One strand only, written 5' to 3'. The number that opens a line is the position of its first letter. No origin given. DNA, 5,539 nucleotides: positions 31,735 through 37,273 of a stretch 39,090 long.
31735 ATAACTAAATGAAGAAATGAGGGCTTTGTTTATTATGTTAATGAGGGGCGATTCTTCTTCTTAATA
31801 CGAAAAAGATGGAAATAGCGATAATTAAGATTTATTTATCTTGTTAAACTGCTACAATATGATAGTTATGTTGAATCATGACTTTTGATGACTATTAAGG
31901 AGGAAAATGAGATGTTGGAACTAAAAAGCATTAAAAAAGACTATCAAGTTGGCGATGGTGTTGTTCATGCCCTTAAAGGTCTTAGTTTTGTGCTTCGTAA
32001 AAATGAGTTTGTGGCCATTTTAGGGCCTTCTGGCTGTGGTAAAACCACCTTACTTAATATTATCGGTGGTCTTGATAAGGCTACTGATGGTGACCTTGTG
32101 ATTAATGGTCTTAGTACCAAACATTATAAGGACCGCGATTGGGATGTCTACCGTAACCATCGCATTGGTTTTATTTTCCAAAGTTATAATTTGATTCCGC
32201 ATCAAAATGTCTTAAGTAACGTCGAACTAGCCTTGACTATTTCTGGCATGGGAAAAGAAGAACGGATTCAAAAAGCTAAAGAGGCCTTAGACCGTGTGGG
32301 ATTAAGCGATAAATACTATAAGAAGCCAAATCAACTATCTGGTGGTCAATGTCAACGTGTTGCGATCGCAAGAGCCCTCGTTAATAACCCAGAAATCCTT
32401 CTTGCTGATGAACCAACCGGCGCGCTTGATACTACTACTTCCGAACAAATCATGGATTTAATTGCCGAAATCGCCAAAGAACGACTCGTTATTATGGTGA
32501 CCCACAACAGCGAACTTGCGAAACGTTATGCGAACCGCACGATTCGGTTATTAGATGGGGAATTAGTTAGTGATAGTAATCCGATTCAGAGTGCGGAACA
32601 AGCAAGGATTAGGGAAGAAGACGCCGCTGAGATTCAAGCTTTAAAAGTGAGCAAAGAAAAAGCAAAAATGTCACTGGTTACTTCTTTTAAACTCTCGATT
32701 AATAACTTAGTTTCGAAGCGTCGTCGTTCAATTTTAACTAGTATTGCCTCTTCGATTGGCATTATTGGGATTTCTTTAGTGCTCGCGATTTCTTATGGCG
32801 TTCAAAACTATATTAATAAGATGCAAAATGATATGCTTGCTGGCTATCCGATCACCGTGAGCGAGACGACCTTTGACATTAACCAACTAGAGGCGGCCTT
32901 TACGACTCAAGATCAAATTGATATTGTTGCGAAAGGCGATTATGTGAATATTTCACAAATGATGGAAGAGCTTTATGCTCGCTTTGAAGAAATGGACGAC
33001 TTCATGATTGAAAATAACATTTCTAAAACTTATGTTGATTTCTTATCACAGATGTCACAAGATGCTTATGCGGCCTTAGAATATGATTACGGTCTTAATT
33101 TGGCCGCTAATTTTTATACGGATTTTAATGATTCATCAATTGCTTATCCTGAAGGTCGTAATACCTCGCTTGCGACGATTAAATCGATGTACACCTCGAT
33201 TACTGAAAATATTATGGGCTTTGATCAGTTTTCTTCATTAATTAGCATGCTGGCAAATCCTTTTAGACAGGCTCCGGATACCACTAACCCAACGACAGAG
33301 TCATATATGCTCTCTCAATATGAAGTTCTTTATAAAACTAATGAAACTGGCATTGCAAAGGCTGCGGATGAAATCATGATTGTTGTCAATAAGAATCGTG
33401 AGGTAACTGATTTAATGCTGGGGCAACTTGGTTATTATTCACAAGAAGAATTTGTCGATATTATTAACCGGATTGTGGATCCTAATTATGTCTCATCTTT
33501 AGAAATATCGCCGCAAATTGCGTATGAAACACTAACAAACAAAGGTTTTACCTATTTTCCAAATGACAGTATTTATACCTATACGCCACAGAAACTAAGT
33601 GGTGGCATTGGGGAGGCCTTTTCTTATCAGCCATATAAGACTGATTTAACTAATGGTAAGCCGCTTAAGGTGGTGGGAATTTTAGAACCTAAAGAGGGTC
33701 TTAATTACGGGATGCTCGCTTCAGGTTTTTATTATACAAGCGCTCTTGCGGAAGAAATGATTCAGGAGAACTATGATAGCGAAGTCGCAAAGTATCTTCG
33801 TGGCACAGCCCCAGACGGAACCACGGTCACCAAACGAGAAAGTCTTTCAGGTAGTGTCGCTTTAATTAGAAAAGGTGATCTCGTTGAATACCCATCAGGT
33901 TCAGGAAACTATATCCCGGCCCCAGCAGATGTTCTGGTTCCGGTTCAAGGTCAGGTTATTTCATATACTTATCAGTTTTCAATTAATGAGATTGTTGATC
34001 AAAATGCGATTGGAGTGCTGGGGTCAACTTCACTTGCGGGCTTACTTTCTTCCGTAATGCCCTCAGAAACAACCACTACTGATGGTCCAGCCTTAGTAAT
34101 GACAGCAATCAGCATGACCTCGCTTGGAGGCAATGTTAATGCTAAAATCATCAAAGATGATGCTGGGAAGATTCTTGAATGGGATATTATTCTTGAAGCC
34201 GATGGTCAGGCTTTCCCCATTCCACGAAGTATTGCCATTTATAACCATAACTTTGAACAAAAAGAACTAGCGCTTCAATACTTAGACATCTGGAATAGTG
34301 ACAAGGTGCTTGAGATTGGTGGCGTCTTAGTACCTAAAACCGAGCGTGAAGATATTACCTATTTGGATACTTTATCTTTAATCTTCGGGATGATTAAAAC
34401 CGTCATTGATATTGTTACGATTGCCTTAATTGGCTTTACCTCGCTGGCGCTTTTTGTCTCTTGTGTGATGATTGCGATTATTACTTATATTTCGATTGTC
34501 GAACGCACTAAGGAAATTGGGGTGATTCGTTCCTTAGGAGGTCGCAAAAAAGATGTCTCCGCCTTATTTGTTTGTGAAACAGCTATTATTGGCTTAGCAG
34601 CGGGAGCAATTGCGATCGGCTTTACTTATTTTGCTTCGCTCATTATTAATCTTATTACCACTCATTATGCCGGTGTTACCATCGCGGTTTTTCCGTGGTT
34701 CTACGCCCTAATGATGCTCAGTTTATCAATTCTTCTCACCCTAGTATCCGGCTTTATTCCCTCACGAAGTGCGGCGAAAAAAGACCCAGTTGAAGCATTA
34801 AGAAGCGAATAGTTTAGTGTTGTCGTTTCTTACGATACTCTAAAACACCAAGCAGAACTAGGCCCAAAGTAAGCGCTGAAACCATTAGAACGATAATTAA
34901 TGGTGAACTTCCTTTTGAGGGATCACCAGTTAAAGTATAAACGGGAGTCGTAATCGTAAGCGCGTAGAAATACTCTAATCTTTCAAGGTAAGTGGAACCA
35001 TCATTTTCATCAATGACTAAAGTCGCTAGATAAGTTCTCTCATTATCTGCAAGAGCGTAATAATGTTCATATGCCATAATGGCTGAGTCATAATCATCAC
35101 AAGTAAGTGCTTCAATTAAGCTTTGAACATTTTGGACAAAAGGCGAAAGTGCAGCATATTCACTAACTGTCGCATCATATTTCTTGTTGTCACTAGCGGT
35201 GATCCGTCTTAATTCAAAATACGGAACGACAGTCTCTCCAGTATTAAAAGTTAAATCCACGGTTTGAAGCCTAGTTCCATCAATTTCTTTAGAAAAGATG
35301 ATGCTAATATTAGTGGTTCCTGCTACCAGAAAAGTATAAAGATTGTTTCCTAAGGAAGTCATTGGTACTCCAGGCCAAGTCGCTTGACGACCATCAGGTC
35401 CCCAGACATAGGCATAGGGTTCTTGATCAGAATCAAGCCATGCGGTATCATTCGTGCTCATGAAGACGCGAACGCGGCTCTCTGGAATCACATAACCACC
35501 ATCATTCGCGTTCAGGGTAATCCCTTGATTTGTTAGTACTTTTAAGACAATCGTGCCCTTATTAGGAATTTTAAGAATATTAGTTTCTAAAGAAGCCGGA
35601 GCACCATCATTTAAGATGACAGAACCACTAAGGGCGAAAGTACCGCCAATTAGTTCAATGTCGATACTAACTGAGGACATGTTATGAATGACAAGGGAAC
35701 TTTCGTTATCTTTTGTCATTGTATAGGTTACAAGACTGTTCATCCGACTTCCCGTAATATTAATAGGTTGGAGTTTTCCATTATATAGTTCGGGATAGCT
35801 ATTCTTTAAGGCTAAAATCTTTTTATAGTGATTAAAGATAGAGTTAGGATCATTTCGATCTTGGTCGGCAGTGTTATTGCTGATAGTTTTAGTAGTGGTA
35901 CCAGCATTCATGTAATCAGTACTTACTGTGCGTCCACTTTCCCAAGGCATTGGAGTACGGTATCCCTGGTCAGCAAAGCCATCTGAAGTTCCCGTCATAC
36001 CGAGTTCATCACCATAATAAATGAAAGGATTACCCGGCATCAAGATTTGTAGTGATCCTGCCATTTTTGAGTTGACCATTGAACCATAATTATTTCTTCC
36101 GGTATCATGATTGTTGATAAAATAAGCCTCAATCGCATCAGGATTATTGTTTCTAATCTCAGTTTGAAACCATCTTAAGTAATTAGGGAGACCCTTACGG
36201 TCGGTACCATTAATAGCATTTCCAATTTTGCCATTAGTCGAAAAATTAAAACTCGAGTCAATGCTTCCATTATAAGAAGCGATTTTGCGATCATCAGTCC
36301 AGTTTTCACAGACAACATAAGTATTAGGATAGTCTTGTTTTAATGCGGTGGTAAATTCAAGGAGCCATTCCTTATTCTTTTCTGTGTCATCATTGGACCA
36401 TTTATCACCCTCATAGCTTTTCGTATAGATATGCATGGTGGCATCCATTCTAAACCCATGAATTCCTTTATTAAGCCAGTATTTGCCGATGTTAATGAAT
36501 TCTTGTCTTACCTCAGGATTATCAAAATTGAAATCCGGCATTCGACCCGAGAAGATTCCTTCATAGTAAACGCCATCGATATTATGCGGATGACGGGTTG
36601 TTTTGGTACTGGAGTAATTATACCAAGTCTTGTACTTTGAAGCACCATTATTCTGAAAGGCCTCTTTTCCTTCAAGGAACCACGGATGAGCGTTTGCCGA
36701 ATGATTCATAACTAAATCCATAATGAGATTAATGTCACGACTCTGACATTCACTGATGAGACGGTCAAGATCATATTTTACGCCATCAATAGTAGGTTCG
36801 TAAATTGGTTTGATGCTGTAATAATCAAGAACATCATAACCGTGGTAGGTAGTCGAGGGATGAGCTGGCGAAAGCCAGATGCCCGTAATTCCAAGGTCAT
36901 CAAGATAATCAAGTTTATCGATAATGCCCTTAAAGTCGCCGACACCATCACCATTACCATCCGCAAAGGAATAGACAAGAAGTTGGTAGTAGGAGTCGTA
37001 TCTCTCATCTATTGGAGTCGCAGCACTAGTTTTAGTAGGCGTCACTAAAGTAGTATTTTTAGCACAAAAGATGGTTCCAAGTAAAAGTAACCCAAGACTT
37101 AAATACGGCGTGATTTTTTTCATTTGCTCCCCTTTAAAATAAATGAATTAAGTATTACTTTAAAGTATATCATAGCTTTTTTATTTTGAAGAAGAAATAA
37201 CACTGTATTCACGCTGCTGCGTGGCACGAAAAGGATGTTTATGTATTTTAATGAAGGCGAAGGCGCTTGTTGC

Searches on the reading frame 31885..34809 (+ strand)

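Call 55: search_protein_families(library=pfam, proteins=[window:31885-34809:+], max_evalue=0.00001)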
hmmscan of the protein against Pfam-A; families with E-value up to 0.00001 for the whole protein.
window:31885-34809:+ (975 aa): 2 families
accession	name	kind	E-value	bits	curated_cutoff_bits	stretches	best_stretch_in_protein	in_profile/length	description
PF00005.33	ABC_tran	-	1.2e-34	120.2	25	1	30-178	1-136/137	ABC transporter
PF02687.27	FtsX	-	3.9e-18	66.1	25.5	1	851-968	3-120/120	FtsX-like permease C-terminal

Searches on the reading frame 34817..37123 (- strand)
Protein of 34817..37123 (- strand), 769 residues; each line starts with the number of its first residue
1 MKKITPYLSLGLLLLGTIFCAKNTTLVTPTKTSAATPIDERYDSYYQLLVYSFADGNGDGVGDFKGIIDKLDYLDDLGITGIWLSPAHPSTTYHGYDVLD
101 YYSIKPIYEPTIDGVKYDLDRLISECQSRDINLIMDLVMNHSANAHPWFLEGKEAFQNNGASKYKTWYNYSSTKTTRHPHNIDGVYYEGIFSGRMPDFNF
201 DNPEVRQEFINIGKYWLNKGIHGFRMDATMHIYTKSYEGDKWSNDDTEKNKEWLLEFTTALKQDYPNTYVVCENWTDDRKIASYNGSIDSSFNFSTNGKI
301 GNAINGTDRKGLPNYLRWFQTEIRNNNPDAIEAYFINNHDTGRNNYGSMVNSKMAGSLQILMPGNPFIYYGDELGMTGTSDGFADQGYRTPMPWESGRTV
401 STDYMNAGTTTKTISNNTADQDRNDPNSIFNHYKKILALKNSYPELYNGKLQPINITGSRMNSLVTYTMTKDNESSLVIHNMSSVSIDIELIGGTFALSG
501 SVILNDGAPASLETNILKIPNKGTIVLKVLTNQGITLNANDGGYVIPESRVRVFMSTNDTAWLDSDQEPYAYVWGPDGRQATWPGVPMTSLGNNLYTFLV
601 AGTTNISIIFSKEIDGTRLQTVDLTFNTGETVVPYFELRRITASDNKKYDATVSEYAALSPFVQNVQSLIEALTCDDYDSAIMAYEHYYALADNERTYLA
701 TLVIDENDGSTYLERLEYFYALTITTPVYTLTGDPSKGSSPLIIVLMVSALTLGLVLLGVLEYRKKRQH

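Call 10: find_encoding_contigs(protein=window:34817-37123:-, flank=10000, max_places=10)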
Protein window:34817-37123:- (769 aa): no gene with exactly this product is on record in the collection.

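Call 55: search_protein_families(library=pfam, proteins=[window:34817-37123:-], max_evalue=0.00001)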
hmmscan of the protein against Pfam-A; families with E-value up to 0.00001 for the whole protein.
window:34817-37123:- (769 aa): 2 families
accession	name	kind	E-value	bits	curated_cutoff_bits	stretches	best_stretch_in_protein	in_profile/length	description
PF00128.31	Alpha-amylase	-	2e-72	245.3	22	1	47-449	1-446/446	Alpha amylase, catalytic domain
PF16738.10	CBM26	-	1.1e-10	41.9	28.1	1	568-625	11-69/70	Starch-binding module 26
